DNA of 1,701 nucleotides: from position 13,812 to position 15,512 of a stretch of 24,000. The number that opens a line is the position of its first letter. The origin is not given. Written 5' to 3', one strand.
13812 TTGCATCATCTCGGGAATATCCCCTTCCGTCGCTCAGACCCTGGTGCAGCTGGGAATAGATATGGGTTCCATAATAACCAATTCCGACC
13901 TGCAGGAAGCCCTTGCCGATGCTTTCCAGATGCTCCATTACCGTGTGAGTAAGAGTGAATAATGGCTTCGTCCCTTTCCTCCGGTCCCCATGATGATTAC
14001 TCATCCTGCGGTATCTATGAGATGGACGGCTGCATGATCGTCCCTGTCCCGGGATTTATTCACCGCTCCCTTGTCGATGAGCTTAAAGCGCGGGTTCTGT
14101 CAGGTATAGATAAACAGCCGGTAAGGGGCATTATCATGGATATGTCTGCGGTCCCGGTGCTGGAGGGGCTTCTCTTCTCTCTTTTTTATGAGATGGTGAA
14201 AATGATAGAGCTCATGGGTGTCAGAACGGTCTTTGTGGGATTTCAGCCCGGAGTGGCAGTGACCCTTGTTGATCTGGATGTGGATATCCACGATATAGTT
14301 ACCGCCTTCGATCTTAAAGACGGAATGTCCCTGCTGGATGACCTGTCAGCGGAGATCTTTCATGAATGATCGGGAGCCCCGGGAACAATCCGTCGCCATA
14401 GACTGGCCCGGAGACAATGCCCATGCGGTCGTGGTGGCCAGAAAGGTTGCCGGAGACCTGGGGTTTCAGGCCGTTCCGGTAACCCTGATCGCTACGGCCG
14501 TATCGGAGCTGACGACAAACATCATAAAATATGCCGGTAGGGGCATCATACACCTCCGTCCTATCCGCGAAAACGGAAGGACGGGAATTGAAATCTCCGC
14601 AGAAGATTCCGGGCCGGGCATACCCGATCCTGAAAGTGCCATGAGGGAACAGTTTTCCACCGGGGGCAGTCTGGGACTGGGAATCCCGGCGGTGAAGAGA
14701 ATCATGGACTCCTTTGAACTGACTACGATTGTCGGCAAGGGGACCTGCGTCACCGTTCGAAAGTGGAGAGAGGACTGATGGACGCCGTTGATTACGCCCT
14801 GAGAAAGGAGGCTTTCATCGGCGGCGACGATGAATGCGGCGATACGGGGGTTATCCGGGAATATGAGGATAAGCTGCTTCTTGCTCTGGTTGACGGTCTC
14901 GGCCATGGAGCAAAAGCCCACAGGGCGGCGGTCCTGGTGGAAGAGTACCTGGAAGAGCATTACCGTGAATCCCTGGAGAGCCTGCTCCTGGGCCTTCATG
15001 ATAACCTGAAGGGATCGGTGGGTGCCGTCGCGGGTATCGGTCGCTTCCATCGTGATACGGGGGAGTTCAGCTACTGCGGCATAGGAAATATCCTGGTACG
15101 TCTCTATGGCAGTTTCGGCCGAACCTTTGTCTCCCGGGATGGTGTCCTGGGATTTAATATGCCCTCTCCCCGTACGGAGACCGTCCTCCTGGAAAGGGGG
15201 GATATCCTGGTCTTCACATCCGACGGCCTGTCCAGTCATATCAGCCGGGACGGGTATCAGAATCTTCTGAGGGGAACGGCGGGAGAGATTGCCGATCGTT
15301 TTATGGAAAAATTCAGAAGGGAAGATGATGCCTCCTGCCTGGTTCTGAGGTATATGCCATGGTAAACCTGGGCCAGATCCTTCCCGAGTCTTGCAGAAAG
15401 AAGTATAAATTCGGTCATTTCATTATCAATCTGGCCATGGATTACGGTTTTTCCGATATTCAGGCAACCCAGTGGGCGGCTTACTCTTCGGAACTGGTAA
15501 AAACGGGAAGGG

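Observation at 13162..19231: Stressosome (RsbR-S-T-X) cassette with no sigma-B arm, joined by overlapping codons to a hybrid-kinase phosphorelay and an HD-GYP regulator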

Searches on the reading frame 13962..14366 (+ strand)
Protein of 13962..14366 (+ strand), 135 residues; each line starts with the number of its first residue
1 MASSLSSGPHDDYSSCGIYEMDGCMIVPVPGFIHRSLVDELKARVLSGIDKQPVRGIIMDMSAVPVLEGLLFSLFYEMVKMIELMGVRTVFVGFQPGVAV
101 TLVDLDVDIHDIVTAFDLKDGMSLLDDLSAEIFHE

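Call 5: search_protein_families(library=pfam, proteins=[window:13962-14366:+], max_evalue=0.01)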
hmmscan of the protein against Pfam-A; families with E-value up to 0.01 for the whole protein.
window:13962-14366:+ (135 aa): 1 family
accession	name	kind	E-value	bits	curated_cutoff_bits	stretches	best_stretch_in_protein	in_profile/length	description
PF01740.26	STAS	-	2e-10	40.8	22.6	1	20-108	6-94/106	STAS domain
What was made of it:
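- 13962..14369 (+): rsbS: single STAS domain. The canonical phospho-serine position (Listeria S56 / Bacillus S59) is Gly69 (codon 14166-14168). Pfam STAS 2e-10 (call 5).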

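Call 6: search_protein_families(library=ncbifam, proteins=[window:13962-14366:+], max_evalue=0.01)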
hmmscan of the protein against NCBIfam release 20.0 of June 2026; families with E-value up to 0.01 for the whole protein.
window:13962-14366:+ (135 aa): 2 families
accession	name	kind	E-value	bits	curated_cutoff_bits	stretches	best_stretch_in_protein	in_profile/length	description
NF052652.1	YtvA_fam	equivalog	1.9e-09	37.4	250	1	22-119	143-240/243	YtvA family blue-light photoreceptor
TIGR00377.1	ant_ant_sig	superfamily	0.0072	16.2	53.45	1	22-101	11-90/108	anti-sigma factor antagonist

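Call 51: search_solved_structures(query=window:13962-14366:+, max_evalue=0.01, show_alignments=4)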
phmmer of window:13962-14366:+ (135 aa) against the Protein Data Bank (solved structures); distinct sequences matched with E-value up to 0.01: 16.
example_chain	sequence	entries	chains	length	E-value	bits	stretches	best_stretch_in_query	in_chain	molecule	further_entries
6qcm_A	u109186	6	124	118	1.6e-13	54.4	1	18-125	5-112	RsbS protein | RsbT antagonist protein RsbS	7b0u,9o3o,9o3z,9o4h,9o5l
9o4r_a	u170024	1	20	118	1.6e-13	54.4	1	18-125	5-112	RsbT antagonist protein RsbS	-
2vy9_A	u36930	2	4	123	1.8e-13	54.3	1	17-129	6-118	ANTI-SIGMA-FACTOR ANTAGONIST | ANTI-SIGMA-FACTOR ANTAGONIST (STAS) DOMAIN PROTEIN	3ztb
6jhk_A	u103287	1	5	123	2.8e-13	53.7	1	18-125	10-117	RsbS negative regulator of sigma-B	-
3zxn_A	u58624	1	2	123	3.4e-13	53.4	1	17-129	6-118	ANTI-SIGMA-FACTOR ANTAGONIST (STAS) DOMAIN PROTEIN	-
7o0i_a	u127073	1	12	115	7.2e-11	45.8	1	16-124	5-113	RsbS, negative regulator of sigma-B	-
6qcm_CD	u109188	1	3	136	1.1e-08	38.8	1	24-123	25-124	RsbR protein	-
6qcm_CB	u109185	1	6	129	1.2e-08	38.7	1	24-123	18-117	RsbR protein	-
6qcm_AB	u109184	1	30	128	1.2e-08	38.6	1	25-123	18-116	RsbR protein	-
9o3z_A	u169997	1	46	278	3.4e-08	37.2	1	24-123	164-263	RsbR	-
7o0i_B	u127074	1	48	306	3.9e-08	37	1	24-122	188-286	Anti-anti-sigma factor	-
9o5l_A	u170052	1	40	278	4.8e-08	36.7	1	24-123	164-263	STAS domain-containing protein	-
7b0u_A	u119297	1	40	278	6.1e-08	36.4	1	24-123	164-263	RsbR protein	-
9o4h_A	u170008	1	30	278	6.4e-08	36.3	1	24-123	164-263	RsbR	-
9o3o_A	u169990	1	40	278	6.4e-08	36.3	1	24-123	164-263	STAS domain-containing protein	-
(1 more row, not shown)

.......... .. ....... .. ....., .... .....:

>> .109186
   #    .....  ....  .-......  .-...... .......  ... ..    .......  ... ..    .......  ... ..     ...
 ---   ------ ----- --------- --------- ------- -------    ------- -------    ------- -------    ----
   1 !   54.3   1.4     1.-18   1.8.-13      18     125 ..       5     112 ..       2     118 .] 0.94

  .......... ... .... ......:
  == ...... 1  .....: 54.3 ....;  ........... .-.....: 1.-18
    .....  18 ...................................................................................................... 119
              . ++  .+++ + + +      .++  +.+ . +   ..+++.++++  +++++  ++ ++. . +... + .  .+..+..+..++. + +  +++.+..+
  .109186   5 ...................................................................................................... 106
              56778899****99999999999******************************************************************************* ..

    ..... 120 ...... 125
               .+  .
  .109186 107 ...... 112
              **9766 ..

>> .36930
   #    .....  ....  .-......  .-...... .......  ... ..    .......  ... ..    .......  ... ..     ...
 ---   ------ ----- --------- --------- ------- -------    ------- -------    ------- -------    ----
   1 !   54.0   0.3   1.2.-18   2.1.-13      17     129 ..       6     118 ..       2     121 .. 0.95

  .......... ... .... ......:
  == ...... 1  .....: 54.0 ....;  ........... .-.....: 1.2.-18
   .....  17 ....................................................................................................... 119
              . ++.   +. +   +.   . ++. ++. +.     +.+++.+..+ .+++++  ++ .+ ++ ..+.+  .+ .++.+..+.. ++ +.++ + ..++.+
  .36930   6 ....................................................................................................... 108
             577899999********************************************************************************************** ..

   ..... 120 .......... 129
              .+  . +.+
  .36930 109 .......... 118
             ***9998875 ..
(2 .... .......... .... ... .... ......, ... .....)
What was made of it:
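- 13962..14369 (+): PDB RsbS hits (call 51).
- On Stressosome RsbR-RsbS-RsbT(-RsbX) module: The STAS fold is met (calls 5, 51), but the serine position is Gly69 (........).
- Checked: RsbS matches Listeria, Moorella and Bacillus RsbS at E about 1e-13 (call 51).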

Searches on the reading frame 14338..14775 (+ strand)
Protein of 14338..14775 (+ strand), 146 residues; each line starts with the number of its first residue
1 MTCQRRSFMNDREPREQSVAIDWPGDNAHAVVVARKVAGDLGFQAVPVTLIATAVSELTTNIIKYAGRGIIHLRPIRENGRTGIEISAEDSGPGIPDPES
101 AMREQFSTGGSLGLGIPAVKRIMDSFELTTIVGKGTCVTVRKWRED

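Call 5: search_protein_families(library=pfam, proteins=[window:14338-14775:+], max_evalue=0.01)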
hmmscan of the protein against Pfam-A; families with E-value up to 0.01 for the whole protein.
window:14338-14775:+ (146 aa): 2 families
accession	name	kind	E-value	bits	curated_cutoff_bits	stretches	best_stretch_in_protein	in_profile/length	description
PF13581.12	HATPase_c_2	-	2.2e-13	50.8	27.4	1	32-142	13-127/127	Histidine kinase-like ATPase domain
PF02518.31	HATPase_c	-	4.5e-12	46.8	26.4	1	51-141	6-106/111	Histidine kinase-, DNA gyrase B-, and HSP90-like ATPase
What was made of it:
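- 14362..14778 (+): rsbT: GHKL serine kinase with intact N-box (E49, N53), G1 box (D82-x-G84-x-G86) and G2 box. Pfam HATPase_c_2 2.2e-13 (call 5).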

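Call 6: search_protein_families(library=ncbifam, proteins=[window:14338-14775:+], max_evalue=0.01)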
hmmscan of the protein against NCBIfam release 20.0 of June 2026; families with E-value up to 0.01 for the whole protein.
window:14338-14775:+ (146 aa): 5 families
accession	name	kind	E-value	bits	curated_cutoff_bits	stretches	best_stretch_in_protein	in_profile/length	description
TIGR01925.2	spIIAB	equivalog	1e-11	44.9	135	1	29-142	16-134/137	anti-sigma F factor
NF041045.1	RsbA_anti_sig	subfamily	4e-07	29.6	210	1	17-140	181-300/303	anti-sigma factor RsbA family regulatory protein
NF007004.0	PRK09467.1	equivalog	0.0013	17.6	415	1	51-127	335-415/440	two-component system sensor histidine kinase EnvZ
TIGR02966.1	phoR_proteo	equivalog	0.0036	16.4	334.2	0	51-125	230-312/333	phosphate regulon sensor histidine kinase PhoR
NF041832.1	near_NosP_CTERM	subfamily_domain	0.0051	15.9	400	1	49-125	119-202/370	NahK/ErcS family hybrid sensor histidine kinase/response regulator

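Call 54: find_related_loci(query=A2, collection=genome_contigs, flank=9000)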
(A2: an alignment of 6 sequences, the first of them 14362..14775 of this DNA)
Query A2 (138 aa) in genome_contigs; peptide patterns used: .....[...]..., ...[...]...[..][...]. (x = any residue, [..] = any of these).
599 stretches matched a pattern (row limit reached: there are more); 555 encode a relative of the query (tblastn E <= 1e-3); the best 80 are kept; 80 distinct loci.
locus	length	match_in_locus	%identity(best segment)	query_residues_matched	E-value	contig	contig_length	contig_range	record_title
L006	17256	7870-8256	54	8-136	6e-41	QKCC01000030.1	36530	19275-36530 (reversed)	MAG: Spirochaetales bacterium isolate SZUA-414 scaffold_2161, whole genome shotgun sequence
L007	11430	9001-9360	57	18-137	8e-39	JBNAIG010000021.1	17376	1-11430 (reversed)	MAG: Spirochaetaceae bacterium isolate JB066 k141_247024, whole genome shotgun sequence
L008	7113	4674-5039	51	16-137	6e-37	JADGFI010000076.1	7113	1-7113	MAG: Desulfobacteraceae bacterium isolate OB14 NODE_76_length_7113_cov_6.460631, whole genome shotgun sequence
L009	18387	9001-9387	53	8-136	1e-36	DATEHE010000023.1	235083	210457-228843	MAG TPA_asm: Candidatus Acidoferrum sp. isolate SMAG_U8803 k141_129518, whole genome shotgun sequence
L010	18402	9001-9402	48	5-137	1e-36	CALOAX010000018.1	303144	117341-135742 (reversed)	MAG: Desulfolunaceae bacterium isolate LOGT_bin.0083 genome assembly, contig: contig_13212, whole genome shotgun sequenc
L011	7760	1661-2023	52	22-138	1e-36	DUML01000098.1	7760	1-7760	MAG TPA_asm: Peptococcaceae bacterium isolate AS04akNAM_59 57469_AS04, whole genome shotgun sequence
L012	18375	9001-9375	50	13-137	2e-36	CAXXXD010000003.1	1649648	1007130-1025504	MAG: Oceanispirochaeta sp. isolate aeacc017-5aeb-41c1-ba2d-d30721ebb7db genome assembly, contig: contig_3, whole genome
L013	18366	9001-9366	52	16-137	2e-36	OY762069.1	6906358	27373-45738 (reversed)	MAG: uncultured Desulfobacter sp. isolate 00b13672-1c6a-4f01-9bd3-5d9cfdb0d95e genome assembly, chromosome: 1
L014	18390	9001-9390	52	8-137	4e-36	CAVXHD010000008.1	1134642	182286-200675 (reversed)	MAG: uncultured Acidobacteriota bacterium isolate MFD04463.bin.1.197 genome assembly, contig: contig_53210, whole genome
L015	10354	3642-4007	51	16-137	5e-36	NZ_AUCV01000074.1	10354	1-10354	Desulfogranum japonicum DSM 18378 G493DRAFT_scaffold00066.66_C, whole genome shotgun sequence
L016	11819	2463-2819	53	18-136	2e-35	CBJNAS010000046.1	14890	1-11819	MAG TPA_asm: uncultured Phenylobacterium sp. isolate SRR27822708_metabat2_33 genome assembly, contig: ERZ27339041.851, w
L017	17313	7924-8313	49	8-137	1e-35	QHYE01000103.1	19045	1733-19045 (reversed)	MAG: Acidobacteria bacterium isolate gp2 AA96 14_0903_13_30cm_scaffold_4670962_curated, whole genome shotgun sequence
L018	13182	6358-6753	49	5-136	2e-35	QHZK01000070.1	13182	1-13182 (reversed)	MAG: Acidobacteria bacterium isolate gp13 AA77 14_1009_16_40cm_scaffold_11443_curated, whole genome shotgun sequence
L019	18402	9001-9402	49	3-136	7e-36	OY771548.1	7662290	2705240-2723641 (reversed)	MAG: uncultured Desulfosarcina sp. isolate c75788b4-9dc9-432e-af07-dc879bdb42fc genome assembly, chromosome: 1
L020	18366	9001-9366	48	16-137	2e-35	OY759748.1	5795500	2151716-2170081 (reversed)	MAG: uncultured Desulfobacter sp. isolate d0620cd2-44ed-4ad5-9930-dc425a2a51ce genome assembly, chromosome: 1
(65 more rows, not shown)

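Call 65: search_dna_similar(query=window:14362-14775:+, collection=plasmids, mode=protein, max_evalue=1e-10, max_rows=30)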
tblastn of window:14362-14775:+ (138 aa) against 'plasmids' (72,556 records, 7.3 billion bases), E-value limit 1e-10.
Records with a match: 98; places in all: 108; records where one place covers at least 80% of the query: 41.
Best place of each record, by identity: <60% 98.
By first word of the organism name: Phaeobacter 52; Deinococcus 15; Streptomyces 8; Vibrio 4; Listeria 2; Stenotrophomonas 2; Paraburkholderia 2; Variovorax 2; Halanaeroarchaeum 1; Lysinibacillus 1; and 9 more.
By predicted mobility (MOB-suite, as given by PLSDB): non-mobilizable 80; mobilizable 18.
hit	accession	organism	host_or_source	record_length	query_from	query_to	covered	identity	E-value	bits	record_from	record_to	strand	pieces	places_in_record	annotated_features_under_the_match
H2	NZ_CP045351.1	Vibrio aquimaris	pure culture,Non-filtered water from ...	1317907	18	135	86%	48.3%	7e-29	116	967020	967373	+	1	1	none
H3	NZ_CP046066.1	Vibrio sp. THAF191d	pure culture,Surface of a polyethylene ...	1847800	18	137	87%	46.7%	2e-22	98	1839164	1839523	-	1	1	none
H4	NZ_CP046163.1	Vibrio sp. THAF191c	pure culture,Surface of a polyethylene ...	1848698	18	137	87%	46.7%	2e-22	98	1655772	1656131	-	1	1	none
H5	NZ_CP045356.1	Vibrio sp. THAF64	pure culture,Surface of a sandy ...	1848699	18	137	87%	46.7%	2e-22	98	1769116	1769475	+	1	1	none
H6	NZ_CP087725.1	Halanaeroarchaeum sp. HSR-CO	Kulunda Steppe hypersaline lake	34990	1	135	98%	41.5%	4e-23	100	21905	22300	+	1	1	anti-sigma regulatory factor | STAS domain-containing protein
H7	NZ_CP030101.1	Listeria monocytogenes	Environment,water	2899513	14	135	88%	42.4%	2e-23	101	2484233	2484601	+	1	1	none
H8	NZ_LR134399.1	Listeria monocytogenes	Homo sapiens,Vein blood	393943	14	135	88%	42.4%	2e-23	100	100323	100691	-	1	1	anti-sigma regulatory factor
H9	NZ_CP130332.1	Lysinibacillus fusiformis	Winter wheat (Triticum ...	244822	8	135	93%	39.8%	1e-19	91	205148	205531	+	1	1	anti-sigma regulatory factor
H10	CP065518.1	Stenotrophomonas rhizophila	Kandelia candel (mangrove),cell culture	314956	8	135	93%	39.8%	4e-15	77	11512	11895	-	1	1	none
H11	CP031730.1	Stenotrophomonas rhizophila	Nusuttodinium aeruginosum,whole organism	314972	8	135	93%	39.8%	4e-15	77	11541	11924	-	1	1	anti-sigma regulatory factor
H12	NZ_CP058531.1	Halobaculum halophilum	cell culture,sediment in salt lake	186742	6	135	94%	39.2%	2e-20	92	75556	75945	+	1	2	anti-sigma regulatory factor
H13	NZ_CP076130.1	Flammeovirga kamogawensis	single bacterial isolate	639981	11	135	91%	40.8%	2e-12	70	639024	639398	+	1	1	ATP-binding protein | STAS domain-containing protein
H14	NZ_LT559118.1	Nonomuraea gerenzanensis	-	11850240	8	135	93%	39.1%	1e-15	79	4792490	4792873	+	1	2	none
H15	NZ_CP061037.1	Sphingomonas aliaeris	whole organism,Pork steak,pork steak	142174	10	134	91%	36.8%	2e-12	70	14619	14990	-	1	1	ATP-binding protein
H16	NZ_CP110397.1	Paraburkholderia sp. D15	lichen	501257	23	136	83%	39.8%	4e-19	89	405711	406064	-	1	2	anti-sigma regulatory factor | ATP-binding SpoIIE family protein phosphatase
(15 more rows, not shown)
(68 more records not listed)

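Call 94: get_annotated_region(hit=H3, flank=8000)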
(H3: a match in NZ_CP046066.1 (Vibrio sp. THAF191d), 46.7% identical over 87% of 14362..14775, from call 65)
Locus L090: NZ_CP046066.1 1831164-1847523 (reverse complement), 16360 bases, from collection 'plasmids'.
description: Vibrio sp. THAF191d plasmid pTHAF191d_b, complete sequence
organism: Vibrio sp. THAF191d (NCBI taxid 2661922)
taxonomy: Bacteria; Pseudomonadota; Gammaproteobacteria; Vibrionales; Vibrionaceae; Vibrio; Vibrio sp. THAF191d
host: -; source: pure culture,Surface of a polyethylene microplastic particle present in tank 6 of a marine aquarium ...; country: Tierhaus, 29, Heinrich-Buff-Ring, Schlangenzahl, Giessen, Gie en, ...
typing (MOB-suite, as given by PLSDB): non-mobilizable
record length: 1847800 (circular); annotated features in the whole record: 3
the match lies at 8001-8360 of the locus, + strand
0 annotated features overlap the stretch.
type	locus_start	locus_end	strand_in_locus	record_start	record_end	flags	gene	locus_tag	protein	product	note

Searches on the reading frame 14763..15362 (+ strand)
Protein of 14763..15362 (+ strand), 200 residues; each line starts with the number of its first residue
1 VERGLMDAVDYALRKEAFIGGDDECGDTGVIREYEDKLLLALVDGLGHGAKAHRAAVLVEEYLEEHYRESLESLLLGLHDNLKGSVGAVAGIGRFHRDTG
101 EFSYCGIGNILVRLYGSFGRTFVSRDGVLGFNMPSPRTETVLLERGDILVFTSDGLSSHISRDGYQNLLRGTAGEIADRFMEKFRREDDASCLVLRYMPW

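Call 5: search_protein_families(library=pfam, proteins=[window:14763-15362:+], max_evalue=0.01)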
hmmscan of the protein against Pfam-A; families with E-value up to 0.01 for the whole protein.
window:14763-15362:+ (200 aa): 1 family
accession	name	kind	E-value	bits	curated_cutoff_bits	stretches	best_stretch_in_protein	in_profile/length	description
PF07228.17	SpoIIE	-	5.7e-11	43.2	25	1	35-197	2-191/192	Stage II sporulation protein E (SpoIIE)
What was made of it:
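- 14778..15365 (+): rsbX: single-domain PP2C feedback phosphatase. Pfam SpoIIE 5.7e-11 (call 5).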

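Call 6: search_protein_families(library=ncbifam, proteins=[window:14763-15362:+], max_evalue=0.01)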
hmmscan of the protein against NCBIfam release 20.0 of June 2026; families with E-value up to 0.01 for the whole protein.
window:14763-15362:+ (200 aa): 1 family
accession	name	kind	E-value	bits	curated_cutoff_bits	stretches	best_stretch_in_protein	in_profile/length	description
NF033484.1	Stp1_PP2C_phos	equivalog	0.0056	16.2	230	0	138-175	169-208/232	Stp1/IreP family PP2C-type Ser/Thr phosphatase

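Call 92: search_solved_structures(query=window:14778-15362:+, max_evalue=0.01, show_alignments=2)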
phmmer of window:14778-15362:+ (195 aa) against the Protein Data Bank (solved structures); distinct sequences matched with E-value up to 0.01: 3.
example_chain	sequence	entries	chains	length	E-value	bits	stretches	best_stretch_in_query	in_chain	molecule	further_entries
3zt9_A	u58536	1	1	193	3.6e-18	69.2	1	16-189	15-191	Stage II sporulation protein E (SpoIIE)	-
3w40_A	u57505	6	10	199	3.5e-16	62.7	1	16-169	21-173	Phosphoserine phosphatase RsbX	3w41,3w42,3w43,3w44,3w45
3ke6_A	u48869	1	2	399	0.00042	23.3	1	28-154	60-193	Protein Rv1364c/MT1410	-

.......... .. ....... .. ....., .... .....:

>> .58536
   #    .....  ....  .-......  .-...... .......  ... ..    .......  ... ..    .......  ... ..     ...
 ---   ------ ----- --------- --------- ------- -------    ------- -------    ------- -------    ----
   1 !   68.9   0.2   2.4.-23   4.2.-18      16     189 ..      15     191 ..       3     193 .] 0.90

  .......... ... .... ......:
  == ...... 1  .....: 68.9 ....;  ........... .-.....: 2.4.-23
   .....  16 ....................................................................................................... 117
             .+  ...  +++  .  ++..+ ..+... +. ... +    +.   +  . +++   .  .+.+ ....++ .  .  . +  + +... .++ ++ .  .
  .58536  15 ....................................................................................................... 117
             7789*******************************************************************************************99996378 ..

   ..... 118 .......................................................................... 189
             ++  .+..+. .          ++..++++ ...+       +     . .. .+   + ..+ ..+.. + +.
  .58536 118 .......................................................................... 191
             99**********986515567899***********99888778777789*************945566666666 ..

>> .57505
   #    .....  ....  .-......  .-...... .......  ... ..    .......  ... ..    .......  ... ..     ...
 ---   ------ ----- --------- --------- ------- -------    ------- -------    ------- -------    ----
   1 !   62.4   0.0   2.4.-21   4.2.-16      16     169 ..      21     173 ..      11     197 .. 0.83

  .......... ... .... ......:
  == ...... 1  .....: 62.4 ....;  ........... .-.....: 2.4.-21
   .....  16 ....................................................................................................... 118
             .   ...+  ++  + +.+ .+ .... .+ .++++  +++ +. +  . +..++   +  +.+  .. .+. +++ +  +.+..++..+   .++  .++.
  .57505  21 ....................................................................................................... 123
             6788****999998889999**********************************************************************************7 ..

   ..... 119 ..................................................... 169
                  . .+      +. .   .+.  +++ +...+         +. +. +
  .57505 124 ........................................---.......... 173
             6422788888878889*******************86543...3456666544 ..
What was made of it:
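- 14778..15365 (+): PDB MtX 3zt9 at 3.6e-18 and RsbX 3w40 at 3.5e-16 (call 92).
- On Stressosome RsbR-RsbS-RsbT(-RsbX) module: MtX 3zt9 and RsbX 3w40 are the best PDB hits (call 92).
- Checked: RsbX matches Moorella MtX 3zt9 and B. subtilis RsbX 3w40 (call 92).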
